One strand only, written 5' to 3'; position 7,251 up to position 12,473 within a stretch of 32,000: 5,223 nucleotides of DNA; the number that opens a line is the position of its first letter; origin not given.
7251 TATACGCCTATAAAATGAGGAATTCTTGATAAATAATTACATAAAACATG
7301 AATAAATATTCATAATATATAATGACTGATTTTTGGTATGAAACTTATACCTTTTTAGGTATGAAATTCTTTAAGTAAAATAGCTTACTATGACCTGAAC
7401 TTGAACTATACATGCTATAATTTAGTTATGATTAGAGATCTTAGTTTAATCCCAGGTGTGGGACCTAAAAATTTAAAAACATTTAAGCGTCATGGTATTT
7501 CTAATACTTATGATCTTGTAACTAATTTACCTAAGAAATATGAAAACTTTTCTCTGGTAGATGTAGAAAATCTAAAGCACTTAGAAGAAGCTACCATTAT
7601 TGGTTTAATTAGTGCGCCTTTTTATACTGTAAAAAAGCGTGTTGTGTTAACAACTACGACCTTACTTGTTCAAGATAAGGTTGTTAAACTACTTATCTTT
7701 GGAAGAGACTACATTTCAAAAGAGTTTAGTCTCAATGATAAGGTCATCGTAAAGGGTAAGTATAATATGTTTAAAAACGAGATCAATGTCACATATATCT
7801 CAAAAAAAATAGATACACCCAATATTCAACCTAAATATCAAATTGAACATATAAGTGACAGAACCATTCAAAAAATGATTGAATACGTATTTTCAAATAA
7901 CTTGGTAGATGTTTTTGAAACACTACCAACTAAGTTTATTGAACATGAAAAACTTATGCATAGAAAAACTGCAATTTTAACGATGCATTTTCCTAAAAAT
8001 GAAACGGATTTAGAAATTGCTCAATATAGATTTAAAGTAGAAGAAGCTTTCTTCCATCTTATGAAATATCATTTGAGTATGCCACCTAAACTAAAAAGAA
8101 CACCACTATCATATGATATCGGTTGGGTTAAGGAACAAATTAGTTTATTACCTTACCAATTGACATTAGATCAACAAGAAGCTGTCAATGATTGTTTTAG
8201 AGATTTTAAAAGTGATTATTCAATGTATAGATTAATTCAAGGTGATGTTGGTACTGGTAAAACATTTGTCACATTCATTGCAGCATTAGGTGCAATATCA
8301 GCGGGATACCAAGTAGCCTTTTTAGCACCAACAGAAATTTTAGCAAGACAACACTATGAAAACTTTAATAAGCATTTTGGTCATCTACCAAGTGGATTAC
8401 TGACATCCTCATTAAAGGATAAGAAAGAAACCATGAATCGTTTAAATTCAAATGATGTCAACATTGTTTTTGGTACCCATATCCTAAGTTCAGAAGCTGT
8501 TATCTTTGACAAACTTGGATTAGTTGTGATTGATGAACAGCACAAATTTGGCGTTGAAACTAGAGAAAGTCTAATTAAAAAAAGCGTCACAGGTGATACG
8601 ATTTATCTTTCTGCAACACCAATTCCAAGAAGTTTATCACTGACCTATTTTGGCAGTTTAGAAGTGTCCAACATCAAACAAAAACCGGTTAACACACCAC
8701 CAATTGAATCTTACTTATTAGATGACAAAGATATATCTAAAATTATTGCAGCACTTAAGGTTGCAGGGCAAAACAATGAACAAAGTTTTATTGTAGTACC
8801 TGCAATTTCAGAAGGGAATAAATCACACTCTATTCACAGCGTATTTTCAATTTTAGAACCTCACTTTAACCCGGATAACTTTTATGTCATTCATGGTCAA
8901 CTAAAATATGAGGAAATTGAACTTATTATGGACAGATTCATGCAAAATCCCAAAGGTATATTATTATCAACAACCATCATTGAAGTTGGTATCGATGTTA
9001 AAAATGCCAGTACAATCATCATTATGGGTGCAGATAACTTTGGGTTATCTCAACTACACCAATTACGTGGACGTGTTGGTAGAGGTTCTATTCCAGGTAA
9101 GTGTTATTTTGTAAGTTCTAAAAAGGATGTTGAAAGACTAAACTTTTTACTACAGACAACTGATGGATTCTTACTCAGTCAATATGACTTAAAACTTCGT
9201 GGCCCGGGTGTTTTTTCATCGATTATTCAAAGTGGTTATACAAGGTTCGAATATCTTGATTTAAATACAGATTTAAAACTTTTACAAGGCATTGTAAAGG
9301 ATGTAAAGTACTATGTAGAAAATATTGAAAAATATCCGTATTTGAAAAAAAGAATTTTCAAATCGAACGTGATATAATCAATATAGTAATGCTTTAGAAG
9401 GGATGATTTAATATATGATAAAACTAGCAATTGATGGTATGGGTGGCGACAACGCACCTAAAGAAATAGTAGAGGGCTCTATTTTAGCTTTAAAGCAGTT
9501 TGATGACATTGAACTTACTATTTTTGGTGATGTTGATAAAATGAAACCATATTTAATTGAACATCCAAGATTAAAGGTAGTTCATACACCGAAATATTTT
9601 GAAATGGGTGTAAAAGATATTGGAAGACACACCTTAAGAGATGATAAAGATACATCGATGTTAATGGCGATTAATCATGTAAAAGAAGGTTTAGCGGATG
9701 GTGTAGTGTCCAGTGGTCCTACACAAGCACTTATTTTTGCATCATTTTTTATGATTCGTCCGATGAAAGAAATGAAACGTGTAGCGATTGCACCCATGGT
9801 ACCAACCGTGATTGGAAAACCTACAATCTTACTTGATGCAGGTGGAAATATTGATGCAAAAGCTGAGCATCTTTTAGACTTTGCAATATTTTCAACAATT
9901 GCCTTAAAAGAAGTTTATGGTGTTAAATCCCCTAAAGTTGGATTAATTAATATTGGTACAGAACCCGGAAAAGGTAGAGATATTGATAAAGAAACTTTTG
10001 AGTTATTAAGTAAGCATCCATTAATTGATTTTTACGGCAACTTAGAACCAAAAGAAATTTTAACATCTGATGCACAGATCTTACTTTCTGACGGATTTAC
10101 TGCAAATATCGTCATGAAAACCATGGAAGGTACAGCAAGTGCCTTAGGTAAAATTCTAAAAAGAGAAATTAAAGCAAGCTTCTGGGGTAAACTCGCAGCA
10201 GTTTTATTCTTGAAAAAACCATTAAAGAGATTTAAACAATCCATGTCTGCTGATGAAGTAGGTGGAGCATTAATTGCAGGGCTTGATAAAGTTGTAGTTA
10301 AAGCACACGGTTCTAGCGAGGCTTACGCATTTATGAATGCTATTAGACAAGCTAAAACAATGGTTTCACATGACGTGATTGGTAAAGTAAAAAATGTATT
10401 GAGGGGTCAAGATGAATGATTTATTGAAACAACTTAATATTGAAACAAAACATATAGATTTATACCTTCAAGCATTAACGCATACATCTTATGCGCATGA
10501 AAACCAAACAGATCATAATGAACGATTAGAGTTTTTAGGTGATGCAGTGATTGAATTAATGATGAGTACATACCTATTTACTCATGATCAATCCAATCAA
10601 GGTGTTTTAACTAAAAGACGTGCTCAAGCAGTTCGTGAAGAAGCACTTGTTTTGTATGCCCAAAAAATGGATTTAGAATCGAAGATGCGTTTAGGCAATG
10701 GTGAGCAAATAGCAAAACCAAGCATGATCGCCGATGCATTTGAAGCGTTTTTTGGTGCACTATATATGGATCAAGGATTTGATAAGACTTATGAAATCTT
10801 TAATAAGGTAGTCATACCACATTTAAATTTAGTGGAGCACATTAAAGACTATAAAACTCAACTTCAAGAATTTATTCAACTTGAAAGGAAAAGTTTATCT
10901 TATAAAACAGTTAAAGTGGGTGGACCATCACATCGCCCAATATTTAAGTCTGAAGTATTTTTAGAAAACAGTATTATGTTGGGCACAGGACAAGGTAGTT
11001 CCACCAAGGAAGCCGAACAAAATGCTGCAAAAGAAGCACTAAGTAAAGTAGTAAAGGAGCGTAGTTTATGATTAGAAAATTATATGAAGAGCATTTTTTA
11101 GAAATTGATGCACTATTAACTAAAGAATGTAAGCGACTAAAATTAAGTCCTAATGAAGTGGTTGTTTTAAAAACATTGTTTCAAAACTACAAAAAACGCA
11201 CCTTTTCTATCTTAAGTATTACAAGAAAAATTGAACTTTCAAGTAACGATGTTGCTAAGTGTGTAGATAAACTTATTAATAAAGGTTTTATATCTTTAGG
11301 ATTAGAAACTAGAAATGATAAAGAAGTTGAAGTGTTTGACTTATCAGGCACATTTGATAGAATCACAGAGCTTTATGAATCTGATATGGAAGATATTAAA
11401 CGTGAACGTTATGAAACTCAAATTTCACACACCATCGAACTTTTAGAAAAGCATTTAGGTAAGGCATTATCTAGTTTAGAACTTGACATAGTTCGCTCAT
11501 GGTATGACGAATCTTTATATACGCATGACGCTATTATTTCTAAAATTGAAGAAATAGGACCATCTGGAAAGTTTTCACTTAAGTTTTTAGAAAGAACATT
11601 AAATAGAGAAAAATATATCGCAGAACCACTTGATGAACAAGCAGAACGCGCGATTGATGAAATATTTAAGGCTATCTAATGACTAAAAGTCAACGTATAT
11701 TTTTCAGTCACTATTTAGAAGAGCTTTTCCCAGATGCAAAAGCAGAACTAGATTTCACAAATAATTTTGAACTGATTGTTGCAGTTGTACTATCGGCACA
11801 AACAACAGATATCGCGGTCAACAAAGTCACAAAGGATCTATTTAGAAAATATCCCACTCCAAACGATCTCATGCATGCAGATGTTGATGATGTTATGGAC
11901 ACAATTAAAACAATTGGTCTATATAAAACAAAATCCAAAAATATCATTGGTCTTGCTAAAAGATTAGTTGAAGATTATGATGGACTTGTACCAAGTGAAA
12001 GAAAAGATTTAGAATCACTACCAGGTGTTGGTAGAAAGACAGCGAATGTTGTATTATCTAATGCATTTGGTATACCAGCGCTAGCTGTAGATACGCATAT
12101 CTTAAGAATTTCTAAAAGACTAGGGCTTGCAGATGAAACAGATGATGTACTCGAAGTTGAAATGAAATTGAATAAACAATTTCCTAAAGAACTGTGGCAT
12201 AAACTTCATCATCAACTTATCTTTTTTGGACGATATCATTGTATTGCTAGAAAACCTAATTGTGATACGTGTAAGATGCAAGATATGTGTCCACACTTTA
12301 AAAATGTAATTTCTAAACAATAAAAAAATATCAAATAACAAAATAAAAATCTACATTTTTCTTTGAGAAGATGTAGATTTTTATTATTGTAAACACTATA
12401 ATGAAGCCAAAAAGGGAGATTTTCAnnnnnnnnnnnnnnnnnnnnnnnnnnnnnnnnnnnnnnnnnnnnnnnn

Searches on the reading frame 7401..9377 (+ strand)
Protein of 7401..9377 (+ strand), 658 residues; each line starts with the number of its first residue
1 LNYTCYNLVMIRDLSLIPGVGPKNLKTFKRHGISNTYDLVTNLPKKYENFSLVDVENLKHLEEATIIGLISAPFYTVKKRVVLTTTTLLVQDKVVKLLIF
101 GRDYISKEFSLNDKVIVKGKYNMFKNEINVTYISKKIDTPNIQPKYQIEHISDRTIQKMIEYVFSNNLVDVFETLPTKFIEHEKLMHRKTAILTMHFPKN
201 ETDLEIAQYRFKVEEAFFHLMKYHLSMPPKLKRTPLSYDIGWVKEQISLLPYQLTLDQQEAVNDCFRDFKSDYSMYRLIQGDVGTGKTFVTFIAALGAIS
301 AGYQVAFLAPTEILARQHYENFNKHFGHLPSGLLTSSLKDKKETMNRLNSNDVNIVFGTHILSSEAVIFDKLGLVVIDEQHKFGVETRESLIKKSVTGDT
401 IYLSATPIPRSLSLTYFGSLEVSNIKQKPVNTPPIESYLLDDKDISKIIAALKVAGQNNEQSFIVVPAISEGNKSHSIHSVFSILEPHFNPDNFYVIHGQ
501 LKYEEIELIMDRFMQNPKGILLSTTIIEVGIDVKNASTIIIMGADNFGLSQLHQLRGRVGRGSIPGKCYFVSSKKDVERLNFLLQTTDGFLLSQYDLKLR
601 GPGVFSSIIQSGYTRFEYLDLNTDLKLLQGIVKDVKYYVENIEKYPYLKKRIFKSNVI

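Call 60: search_protein_families(library=pfam, proteins=[window:7401-9377:+], max_evalue=0.001)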
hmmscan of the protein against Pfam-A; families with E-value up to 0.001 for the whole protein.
window:7401-9377:+ (658 aa): 5 families
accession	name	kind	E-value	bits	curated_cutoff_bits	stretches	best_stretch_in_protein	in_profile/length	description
PF00270.35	DEAD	-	4.7e-22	78.9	26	1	258-410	4-162/167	DEAD/DEAH box helicase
PF00271.37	Helicase_C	-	2e-17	63.9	23.5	1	455-561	11-108/110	Helicase conserved C-terminal domain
PF04851.21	ResIII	-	9.7e-14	52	22.5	1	253-407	3-162/164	Type III restriction enzyme, res subunit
PF17191.10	RecG_wedge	-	1.2e-07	31.9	23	1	17-160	5-155/162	RecG wedge domain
PF13604.12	AAA_30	-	5.5e-06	26.7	27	1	257-394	5-111/191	AAA domain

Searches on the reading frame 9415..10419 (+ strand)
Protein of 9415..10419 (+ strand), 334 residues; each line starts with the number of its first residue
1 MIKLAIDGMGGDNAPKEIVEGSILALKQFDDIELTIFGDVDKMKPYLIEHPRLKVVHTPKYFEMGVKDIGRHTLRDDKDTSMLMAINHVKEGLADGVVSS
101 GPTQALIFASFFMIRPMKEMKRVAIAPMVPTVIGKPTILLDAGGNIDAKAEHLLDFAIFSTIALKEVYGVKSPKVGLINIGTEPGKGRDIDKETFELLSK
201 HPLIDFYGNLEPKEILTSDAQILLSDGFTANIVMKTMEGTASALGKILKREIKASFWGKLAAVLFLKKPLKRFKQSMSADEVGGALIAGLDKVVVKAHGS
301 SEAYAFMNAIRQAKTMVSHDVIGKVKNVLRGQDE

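Call 3: search_protein_families(library=pfam, proteins=[window:9415-10419:+], max_evalue=0.01)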
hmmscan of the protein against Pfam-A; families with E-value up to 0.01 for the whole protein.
window:9415-10419:+ (334 aa): 1 family
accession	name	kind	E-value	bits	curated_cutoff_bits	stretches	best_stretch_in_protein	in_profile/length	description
PF02504.20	FA_synthesis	-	4.9e-91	305.6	29.1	1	2-322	1-322/324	Fatty acid synthesis protein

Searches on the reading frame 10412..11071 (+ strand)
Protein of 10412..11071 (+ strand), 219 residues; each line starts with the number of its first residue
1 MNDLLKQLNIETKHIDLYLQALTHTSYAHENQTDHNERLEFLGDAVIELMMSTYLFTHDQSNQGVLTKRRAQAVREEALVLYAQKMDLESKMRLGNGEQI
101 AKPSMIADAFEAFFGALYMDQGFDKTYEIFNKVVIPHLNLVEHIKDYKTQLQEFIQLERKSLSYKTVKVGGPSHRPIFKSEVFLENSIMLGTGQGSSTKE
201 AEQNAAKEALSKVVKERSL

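Call 3: search_protein_families(library=pfam, proteins=[window:10412-11071:+], max_evalue=0.01)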
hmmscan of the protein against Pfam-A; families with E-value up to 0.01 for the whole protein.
window:10412-11071:+ (219 aa): 3 families
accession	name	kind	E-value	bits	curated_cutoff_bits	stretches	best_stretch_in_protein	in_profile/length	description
PF14622.11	Ribonucleas_3_3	-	2.1e-33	115.6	35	1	16-136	3-126/128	Ribonuclease-III-like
PF00636.31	Ribonuclease_3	-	1.4e-21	77.6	27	1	37-122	1-102/102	Ribonuclease III domain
PF00035.32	dsrm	-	6.9e-17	62.2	23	1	147-212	1-65/66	Double-stranded RNA binding motif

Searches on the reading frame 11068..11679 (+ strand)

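Call 3: search_protein_families(library=pfam, proteins=[window:11068-11679:+], max_evalue=0.01)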
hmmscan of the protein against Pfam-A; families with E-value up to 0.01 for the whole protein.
window:11068-11679:+ (203 aa): 4 families
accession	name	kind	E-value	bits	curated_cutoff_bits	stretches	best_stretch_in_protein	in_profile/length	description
PF21984.2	DnaD_N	-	5.3e-09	36.6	27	1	15-107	3-98/101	DnaD N-terminal domain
PF07261.16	DnaB_2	-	0.00016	21.8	22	1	124-179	2-57/74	Replication initiation and membrane attachment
PF22381.2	Staph_reg_Sar_Rot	-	0.0019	18.7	27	1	20-76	6-59/85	Transcriptional regulator SarA/Rot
PF13463.12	HTH_27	-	0.0092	16.7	22.2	0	26-80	1-49/68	Winged helix DNA-binding domain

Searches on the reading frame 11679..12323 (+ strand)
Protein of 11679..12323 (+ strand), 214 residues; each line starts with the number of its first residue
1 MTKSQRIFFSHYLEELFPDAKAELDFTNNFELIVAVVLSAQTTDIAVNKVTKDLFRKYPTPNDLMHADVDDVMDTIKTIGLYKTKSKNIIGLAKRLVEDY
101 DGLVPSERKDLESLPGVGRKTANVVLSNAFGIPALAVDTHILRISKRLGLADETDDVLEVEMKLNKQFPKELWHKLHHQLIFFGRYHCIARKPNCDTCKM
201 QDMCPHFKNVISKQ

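Call 3: search_protein_families(library=pfam, proteins=[window:11679-12323:+], max_evalue=0.01)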
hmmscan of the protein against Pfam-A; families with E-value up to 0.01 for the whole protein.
window:11679-12323:+ (214 aa): 4 families
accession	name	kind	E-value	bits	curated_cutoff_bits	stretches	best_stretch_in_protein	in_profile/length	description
PF00730.31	HhH-GPD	-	8.2e-26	90.9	26.2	1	34-169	1-107/108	HhH-GPD superfamily base excision DNA repair protein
PF00633.29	HHH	-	2.9e-08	33.6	24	1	100-127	2-29/30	Helix-hairpin-helix motif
PF14520.12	HHH_5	-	0.0002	22.2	27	0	92-122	18-48/57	Helix-hairpin-helix domain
PF10576.14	EndIII_4Fe-2S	-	0.00032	21.3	20.5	1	188-204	1-17/17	Iron-sulfur binding domain of endonuclease III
